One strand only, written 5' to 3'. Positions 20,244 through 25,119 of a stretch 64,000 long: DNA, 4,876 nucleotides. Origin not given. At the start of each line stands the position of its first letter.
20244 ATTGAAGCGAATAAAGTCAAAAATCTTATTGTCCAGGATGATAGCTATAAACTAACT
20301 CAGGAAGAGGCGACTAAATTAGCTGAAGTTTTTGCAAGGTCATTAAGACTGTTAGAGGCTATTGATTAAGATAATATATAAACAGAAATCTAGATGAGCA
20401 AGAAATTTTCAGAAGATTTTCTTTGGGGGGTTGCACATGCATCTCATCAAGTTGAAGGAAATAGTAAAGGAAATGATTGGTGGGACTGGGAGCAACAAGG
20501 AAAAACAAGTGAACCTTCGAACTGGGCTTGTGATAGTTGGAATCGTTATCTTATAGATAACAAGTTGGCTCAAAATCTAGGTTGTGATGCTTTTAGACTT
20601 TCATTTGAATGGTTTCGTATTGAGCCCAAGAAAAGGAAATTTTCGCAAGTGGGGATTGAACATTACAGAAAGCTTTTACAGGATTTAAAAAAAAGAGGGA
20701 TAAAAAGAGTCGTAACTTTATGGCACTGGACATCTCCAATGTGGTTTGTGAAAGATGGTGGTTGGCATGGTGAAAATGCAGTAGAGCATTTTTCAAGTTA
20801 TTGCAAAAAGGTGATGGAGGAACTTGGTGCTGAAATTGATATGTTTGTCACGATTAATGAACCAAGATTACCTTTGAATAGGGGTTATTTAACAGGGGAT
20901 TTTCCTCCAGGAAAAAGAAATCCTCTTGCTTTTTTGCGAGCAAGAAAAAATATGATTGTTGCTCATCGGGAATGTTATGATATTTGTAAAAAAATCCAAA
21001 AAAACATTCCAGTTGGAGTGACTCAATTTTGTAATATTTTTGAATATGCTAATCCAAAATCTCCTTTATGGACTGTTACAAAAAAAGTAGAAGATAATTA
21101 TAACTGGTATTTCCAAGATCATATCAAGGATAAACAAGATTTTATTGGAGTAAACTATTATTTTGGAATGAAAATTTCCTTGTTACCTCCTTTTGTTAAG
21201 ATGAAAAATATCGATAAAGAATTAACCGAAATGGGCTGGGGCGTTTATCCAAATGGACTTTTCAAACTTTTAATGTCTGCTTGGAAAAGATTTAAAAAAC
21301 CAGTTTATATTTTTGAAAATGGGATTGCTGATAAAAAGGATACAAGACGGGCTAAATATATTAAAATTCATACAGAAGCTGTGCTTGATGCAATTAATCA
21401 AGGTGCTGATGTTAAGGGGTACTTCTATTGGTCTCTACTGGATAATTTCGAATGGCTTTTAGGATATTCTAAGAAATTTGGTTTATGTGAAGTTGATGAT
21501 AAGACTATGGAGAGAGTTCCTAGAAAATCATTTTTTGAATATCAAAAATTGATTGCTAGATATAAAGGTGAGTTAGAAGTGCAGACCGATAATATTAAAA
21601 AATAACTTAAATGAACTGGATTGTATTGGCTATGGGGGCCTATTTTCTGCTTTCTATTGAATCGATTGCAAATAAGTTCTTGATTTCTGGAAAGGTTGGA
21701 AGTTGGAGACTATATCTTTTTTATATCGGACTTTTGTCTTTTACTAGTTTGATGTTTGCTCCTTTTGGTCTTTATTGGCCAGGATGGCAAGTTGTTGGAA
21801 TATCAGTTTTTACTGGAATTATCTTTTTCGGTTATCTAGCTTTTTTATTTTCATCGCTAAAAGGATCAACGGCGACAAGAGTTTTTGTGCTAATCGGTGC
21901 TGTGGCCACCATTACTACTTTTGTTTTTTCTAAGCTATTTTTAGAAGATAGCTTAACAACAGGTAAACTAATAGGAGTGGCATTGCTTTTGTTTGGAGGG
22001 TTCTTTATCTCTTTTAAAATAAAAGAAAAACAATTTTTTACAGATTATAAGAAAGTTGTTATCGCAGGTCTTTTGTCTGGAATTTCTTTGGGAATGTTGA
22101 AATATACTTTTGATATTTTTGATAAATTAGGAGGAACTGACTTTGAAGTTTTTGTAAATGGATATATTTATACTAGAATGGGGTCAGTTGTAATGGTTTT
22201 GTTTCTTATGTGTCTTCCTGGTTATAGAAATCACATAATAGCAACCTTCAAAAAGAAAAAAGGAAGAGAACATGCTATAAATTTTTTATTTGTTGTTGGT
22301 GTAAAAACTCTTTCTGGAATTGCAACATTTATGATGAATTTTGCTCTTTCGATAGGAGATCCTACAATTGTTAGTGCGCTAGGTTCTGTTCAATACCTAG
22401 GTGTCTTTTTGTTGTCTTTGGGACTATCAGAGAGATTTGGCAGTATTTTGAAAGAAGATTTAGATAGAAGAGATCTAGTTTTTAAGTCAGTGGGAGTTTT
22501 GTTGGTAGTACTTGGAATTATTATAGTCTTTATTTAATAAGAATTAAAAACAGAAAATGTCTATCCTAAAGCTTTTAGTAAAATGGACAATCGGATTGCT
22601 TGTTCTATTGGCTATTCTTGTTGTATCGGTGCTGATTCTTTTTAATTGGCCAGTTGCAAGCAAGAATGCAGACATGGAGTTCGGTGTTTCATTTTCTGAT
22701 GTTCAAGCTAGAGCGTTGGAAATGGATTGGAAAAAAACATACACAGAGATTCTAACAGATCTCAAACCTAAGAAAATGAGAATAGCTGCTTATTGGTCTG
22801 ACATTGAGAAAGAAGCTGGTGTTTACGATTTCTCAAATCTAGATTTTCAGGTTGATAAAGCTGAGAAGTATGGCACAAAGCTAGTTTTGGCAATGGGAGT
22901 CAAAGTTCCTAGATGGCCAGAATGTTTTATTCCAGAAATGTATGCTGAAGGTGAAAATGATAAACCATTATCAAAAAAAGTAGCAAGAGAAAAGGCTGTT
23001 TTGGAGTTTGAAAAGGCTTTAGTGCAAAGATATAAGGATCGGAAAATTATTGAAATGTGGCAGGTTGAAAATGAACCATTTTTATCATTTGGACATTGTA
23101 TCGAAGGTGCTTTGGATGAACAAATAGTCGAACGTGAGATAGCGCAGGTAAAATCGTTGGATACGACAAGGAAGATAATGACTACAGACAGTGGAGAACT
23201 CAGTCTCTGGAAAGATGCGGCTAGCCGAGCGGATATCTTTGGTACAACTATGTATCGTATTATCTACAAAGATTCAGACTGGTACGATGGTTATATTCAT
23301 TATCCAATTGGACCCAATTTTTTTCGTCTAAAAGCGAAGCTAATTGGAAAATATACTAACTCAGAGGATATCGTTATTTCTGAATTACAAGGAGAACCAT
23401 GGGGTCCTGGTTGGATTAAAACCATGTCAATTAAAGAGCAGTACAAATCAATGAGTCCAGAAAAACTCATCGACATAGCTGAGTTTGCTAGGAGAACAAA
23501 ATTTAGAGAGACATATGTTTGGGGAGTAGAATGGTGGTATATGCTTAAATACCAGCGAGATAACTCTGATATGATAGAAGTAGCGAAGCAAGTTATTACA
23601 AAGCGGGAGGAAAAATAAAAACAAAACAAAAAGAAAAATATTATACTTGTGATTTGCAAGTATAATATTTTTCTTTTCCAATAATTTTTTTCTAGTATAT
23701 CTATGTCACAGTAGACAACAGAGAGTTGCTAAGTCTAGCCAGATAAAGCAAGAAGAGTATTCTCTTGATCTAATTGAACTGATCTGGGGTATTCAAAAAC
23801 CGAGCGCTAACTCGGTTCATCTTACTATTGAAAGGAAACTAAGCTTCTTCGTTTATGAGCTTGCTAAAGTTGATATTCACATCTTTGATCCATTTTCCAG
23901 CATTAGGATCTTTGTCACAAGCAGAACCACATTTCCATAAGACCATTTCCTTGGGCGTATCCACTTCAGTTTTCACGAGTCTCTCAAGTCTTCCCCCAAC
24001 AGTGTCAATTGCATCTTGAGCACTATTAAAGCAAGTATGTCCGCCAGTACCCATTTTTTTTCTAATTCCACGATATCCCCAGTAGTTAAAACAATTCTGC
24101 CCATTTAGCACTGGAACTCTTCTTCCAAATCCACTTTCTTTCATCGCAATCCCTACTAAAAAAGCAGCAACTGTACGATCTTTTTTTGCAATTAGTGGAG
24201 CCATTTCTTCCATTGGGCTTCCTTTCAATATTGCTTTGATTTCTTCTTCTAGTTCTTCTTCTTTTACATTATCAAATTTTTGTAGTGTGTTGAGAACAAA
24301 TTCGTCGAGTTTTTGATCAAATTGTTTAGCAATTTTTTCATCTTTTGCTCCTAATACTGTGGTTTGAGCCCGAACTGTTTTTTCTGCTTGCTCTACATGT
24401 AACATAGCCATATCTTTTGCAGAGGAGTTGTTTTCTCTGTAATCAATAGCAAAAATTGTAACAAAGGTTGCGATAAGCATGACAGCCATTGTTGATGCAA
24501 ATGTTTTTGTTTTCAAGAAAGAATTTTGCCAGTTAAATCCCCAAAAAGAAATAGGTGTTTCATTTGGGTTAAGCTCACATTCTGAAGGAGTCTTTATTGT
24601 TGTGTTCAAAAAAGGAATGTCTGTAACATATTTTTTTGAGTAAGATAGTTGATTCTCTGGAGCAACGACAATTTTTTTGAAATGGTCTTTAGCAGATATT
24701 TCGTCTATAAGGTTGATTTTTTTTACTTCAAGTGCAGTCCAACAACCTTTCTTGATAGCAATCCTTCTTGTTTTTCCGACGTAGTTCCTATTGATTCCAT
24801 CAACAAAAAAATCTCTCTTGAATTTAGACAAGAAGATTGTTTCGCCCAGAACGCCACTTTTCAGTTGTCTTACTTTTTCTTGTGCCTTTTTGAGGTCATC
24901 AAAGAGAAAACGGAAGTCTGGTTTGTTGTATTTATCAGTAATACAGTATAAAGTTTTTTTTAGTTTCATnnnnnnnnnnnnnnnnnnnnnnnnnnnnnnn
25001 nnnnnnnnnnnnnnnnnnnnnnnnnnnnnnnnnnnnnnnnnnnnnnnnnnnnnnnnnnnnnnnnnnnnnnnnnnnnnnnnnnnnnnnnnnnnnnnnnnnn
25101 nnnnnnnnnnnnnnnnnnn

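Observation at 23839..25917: Tandem pair of membrane-anchored proteins sharing a novel-looking four-Cys lysozyme-like domain (third copy at 43761-44366)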

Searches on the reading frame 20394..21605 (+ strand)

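Call 15: search_protein_families(library=pfam, proteins=[window:20394-21605:+], max_evalue=0.001)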
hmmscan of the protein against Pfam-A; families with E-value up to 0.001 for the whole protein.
window:20394-21605:+ (403 aa): 1 family
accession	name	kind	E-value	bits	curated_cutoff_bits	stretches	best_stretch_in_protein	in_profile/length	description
PF00232.24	Glyco_hydro_1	-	6.2e-88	295.7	22.6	2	2-234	2-243/453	Glycosyl hydrolase family 1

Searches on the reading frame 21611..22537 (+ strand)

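Call 15: search_protein_families(library=pfam, proteins=[window:21611-22537:+], max_evalue=0.001)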
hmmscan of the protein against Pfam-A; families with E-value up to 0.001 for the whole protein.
window:21611-22537:+ (308 aa): 1 family
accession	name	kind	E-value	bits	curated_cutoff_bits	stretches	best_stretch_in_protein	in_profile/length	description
PF00892.27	EamA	-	0.00028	21.6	28.2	1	2-134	2-134/135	EamA-like transporter family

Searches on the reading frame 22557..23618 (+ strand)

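Call 15: search_protein_families(library=pfam, proteins=[window:22557-23618:+], max_evalue=0.001)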
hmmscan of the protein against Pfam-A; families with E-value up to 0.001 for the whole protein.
window:22557-23618:+ (353 aa): 1 family
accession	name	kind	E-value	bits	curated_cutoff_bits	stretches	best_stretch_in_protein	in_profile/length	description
PF02449.21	Glyco_hydro_42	-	1.3e-09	38.3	21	1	71-175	24-139/376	Beta-galactosidase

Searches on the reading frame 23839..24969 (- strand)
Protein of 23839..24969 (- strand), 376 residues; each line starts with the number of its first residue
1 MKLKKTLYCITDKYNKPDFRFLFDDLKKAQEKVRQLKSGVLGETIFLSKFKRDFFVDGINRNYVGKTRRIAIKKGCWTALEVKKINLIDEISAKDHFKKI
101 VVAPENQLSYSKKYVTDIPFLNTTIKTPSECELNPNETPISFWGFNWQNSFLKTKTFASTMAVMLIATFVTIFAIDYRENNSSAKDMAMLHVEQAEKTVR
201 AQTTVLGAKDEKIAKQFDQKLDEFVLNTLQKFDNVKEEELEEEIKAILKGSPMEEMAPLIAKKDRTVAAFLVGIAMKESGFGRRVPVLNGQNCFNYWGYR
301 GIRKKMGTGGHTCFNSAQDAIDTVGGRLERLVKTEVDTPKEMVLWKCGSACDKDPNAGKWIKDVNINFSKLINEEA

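Call 4: search_protein_families(library=pfam, proteins=[window:23839-24969:-], max_evalue=10)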
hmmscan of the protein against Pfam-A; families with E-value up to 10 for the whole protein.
window:23839-24969:- (376 aa): 2 families
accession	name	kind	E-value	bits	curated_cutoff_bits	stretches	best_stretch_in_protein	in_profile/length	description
PF07763.18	FEZ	-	0.0073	16.5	28.1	1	164-258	47-136/240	FEZ-like protein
PF19263.5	DUF5906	-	0.46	11.6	27.6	1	74-122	37-92/114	Family of unknown function (DUF5906)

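Call 5: search_protein_families(library=ncbifam, proteins=[window:23839-24969:-], max_evalue=10)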
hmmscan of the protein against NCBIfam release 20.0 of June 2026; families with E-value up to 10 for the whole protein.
window:23839-24969:- (376 aa): 0 families

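Call 6: search_solved_structures(query=A1, max_evalue=10)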
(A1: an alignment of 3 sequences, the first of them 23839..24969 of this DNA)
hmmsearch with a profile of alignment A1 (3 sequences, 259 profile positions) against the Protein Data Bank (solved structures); distinct sequences matched with E-value up to 10: 52.
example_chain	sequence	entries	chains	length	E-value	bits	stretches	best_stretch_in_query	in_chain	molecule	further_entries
4qy0_B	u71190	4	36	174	0.041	16.6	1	177-216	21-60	hemagglutinin | Hemagglutinin HA2 chain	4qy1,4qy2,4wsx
4xq5_B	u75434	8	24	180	0.043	16.5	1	177-216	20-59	Hemagglutinin HA2 chain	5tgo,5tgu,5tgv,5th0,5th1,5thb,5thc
4xqo_B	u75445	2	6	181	0.044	16.5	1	177-216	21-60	Hemagglutinin HA2 chain | Hemagglutinin HA2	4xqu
4d00_B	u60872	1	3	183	0.045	16.5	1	177-216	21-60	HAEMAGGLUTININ HA1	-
6wf1_B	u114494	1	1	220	0.065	15.9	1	177-216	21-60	Hemagglutinin HA2 chain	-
9bu6_D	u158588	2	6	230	0.071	15.8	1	177-216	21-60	Hemagglutinin HA2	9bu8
4cyv_B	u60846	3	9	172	0.1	15.3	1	177-215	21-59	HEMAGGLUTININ | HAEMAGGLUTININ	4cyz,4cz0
4cyw_B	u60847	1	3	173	0.11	15.2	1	177-216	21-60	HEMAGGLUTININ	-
4wsw_B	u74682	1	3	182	0.12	15.1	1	177-216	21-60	Hemagglutinin HA2 chain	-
9onz_D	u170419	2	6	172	0.14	14.9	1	177-215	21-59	Hemagglutinin HA2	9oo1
6d7c_B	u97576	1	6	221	0.18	14.5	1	177-215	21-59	Hemagglutinin HA2 chain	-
6tva_B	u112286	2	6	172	0.2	14.3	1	177-216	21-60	Haemagglutinin HA2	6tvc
6tvb_B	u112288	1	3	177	0.2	14.3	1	177-216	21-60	Hemagglutinin HA2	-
6tjw_B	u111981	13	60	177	0.21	14.3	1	177-216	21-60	Hemagglutinin HA2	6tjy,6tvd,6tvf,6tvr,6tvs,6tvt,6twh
4lki_B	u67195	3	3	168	0.21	14.3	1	177-215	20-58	hemagglutinin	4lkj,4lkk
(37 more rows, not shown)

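Call 7: search_protein_families(library=phrogs, proteins=[window:23839-24969:-], max_evalue=1)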
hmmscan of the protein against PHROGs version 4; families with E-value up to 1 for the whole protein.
window:23839-24969:- (376 aa): 2 families
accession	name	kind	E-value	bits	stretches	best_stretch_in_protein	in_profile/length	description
phrog_31761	-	unknown function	0.076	14.3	1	185-251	16-83/117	-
phrog_20498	-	unknown function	0.13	13.5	0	112-150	27-65/76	-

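Call 76: predict_structure(alignment_id=A5)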
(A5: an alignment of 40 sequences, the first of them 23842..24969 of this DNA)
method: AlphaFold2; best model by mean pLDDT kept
length: 376 residues; sequences in the alignment: 40
mean_pLDDT: 54.3   pTM: 0.38
mean pLDDT of the five models: 54.3, 52.8, 52.4, 47.0, 47.0
residues with pLDDT >= 90: 17; 70-90: 85; 50-70: 64; < 50: 210
segments of 3 or more residues with pLDDT < 50: 1-5, 40-113, 116-155, 179-209, 286-292, 298-310, 337-352, 356-361, 363-365, 370-372, 374-376
pLDDT, mean of each block of 10 residues (from residue 1): 47 52 70 65 40 31 40 38 31 34 38 47 37 36 37 51 68 53 34 39 39 72 81 88 91 86 90 82 56 49 43 71 83 59 41 49 48 46
secondary structure, 60 per line:
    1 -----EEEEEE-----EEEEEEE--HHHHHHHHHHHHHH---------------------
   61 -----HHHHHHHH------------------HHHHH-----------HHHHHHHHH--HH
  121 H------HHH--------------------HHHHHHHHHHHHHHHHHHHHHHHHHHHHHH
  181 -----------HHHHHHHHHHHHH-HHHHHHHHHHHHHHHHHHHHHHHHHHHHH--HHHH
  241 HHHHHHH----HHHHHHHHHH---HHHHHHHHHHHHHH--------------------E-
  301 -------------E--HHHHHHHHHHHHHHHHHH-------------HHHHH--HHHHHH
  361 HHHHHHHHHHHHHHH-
elements in order: E6-11 E17-23 H26-39 H66-73 H92-96 H108-116 H151-180 H192-204 H206-234 H237-247 H252-261 H265-278 H317-334 H348-352 H355-375
